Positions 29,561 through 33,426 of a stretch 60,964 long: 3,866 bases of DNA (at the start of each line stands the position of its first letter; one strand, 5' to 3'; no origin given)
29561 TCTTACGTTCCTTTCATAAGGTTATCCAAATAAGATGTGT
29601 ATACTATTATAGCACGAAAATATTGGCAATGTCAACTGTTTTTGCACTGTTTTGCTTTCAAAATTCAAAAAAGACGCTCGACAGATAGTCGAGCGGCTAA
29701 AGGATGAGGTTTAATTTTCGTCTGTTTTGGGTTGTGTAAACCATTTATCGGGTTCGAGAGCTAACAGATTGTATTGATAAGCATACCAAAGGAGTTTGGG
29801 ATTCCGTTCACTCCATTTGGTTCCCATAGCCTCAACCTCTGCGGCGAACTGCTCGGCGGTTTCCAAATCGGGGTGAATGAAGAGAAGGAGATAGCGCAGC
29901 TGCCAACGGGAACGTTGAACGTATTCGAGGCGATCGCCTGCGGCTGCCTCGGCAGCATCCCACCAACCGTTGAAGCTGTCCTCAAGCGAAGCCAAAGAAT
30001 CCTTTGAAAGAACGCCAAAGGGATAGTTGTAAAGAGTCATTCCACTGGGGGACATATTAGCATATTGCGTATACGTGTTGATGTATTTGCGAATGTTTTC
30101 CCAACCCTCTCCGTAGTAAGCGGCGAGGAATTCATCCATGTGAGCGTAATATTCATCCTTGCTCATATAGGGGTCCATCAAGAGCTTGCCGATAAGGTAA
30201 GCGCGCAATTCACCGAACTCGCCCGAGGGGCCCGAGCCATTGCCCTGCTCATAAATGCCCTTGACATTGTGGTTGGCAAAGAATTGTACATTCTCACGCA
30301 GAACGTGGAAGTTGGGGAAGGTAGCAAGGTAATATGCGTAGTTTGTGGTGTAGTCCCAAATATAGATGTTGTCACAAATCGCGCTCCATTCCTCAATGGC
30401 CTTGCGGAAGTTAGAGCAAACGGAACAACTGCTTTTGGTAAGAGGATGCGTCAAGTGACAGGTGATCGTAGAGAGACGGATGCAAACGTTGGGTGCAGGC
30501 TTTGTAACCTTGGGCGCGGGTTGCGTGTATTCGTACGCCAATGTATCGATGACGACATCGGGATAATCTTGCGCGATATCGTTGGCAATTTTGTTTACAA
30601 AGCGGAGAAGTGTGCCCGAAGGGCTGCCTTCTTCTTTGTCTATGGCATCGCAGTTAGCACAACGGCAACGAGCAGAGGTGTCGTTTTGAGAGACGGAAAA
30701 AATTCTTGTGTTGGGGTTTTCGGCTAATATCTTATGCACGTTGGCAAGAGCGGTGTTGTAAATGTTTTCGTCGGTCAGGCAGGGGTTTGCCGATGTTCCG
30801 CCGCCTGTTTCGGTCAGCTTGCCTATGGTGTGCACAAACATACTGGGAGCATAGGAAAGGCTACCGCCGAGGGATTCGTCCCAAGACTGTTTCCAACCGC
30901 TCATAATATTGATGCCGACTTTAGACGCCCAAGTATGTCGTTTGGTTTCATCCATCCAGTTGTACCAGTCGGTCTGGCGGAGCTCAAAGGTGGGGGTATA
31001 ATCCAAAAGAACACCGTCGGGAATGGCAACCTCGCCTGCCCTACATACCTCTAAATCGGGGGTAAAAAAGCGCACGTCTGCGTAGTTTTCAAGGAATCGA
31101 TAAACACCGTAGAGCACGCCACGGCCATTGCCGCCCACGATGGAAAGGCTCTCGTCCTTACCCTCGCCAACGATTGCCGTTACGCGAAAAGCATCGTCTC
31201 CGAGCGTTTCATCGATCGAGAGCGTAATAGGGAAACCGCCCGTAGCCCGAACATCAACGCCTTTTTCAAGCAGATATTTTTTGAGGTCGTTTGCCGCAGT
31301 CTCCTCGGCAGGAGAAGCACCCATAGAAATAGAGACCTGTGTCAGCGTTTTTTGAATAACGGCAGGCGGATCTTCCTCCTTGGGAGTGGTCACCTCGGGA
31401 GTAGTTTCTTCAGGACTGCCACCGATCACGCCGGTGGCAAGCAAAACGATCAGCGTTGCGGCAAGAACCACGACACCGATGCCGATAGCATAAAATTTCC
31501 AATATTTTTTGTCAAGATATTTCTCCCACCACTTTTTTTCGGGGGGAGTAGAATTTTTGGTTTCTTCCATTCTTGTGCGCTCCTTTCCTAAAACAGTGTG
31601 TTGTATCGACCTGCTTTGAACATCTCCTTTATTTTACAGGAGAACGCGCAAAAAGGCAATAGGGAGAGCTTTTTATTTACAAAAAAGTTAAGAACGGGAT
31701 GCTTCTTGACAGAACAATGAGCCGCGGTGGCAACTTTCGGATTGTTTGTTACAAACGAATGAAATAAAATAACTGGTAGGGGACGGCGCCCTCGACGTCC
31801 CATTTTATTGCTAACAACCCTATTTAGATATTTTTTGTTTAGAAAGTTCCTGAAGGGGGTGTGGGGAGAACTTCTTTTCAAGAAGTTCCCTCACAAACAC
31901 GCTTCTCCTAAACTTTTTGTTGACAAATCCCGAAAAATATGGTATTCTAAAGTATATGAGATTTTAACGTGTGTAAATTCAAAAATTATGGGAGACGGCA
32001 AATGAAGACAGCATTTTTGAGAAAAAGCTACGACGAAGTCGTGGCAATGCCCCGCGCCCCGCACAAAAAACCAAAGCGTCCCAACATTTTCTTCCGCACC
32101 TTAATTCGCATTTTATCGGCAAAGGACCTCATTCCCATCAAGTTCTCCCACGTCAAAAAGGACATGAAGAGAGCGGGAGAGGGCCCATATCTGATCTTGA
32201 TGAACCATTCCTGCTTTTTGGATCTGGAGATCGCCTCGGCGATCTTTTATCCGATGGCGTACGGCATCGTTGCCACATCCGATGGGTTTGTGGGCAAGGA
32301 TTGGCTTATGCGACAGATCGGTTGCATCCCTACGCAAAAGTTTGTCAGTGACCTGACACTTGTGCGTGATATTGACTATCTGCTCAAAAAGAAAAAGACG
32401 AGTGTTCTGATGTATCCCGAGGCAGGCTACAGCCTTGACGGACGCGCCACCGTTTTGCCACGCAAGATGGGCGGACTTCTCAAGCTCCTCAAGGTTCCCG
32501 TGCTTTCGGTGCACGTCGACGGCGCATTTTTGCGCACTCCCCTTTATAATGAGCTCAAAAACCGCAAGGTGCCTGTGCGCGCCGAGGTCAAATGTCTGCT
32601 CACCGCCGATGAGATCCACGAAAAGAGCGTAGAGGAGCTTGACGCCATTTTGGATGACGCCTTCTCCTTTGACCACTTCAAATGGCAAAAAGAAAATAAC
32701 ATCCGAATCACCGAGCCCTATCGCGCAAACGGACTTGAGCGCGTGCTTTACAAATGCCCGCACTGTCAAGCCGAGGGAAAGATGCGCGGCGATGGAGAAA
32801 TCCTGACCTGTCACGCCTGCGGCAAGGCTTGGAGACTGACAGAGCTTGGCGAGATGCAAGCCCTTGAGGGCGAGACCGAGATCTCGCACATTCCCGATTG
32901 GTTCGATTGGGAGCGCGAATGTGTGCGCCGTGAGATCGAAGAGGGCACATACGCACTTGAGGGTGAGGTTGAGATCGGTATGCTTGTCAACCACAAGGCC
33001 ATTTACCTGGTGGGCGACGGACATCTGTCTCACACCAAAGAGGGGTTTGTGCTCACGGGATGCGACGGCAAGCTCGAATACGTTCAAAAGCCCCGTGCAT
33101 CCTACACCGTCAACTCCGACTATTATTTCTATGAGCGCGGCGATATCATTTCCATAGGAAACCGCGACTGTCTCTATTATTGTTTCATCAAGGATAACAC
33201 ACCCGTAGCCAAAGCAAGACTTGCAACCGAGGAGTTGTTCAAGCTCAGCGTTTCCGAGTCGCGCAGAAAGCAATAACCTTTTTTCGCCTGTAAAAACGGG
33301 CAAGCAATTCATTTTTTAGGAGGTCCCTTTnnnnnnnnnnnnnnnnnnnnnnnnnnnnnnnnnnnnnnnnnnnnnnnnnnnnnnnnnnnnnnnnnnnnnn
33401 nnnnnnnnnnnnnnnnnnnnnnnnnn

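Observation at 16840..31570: Eight tandem paralogues of a DUF4838-like putative glycosidase on one strand (14.7 kb)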

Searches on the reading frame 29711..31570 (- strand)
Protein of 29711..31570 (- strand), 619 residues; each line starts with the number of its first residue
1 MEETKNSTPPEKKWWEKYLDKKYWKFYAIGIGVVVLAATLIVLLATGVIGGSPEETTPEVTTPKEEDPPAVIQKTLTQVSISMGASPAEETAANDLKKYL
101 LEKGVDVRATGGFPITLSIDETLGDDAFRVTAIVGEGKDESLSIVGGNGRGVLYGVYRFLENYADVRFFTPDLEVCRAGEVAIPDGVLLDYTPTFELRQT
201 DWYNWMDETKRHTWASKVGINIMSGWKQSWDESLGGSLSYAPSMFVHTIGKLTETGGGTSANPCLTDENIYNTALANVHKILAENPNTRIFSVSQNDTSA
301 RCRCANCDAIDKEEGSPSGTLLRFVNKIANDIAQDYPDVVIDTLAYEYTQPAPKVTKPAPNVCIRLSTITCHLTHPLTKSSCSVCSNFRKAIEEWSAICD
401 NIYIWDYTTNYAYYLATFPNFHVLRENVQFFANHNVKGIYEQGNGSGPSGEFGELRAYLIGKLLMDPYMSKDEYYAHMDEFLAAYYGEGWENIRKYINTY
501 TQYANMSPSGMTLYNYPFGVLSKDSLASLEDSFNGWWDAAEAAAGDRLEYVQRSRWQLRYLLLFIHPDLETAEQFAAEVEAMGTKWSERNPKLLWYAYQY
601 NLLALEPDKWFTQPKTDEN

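Call 5: search_protein_families(library=pfam, proteins=[window:29711-31570:-], max_evalue=0.01)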
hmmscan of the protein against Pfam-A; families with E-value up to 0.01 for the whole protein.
window:29711-31570:- (619 aa): 3 families
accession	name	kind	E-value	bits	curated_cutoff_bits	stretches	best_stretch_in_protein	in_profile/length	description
PF16126.11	DUF4838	-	1.6e-78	264.6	26.6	1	178-498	12-325/325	Domain of unknown function (DUF4838)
PF03648.19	Glyco_hydro_67N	-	0.004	17.8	24.3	1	118-159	79-120/120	Glycosyl hydrolase family 67 N-terminus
PF12971.12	NAGLU_N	-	0.0046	17.2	28.3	0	116-168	19-67/82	Alpha-N-acetylglucosaminidase (NAGLU) N-terminal domain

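Call 27: search_protein_families(library=ncbifam, proteins=[window:29711-31570:-], max_evalue=0.001)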
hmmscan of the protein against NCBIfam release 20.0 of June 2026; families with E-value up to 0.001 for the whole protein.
window:29711-31570:- (619 aa): 0 families

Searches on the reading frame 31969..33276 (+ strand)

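Call 16: search_protein_families(library=pfam, proteins=[window:31969-33276:+], max_evalue=0.001)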
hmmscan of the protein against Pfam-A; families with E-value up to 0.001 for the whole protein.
window:31969-33276:+ (435 aa): 1 family
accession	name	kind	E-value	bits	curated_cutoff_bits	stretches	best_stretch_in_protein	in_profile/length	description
PF01553.26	Acyltransferase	-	7.7e-08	32.7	23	1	69-168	11-114/132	Acyltransferase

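Call 27: search_protein_families(library=ncbifam, proteins=[window:31969-33276:+], max_evalue=0.001)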
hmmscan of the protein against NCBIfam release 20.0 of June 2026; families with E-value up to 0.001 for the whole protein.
window:31969-33276:+ (435 aa): 0 families
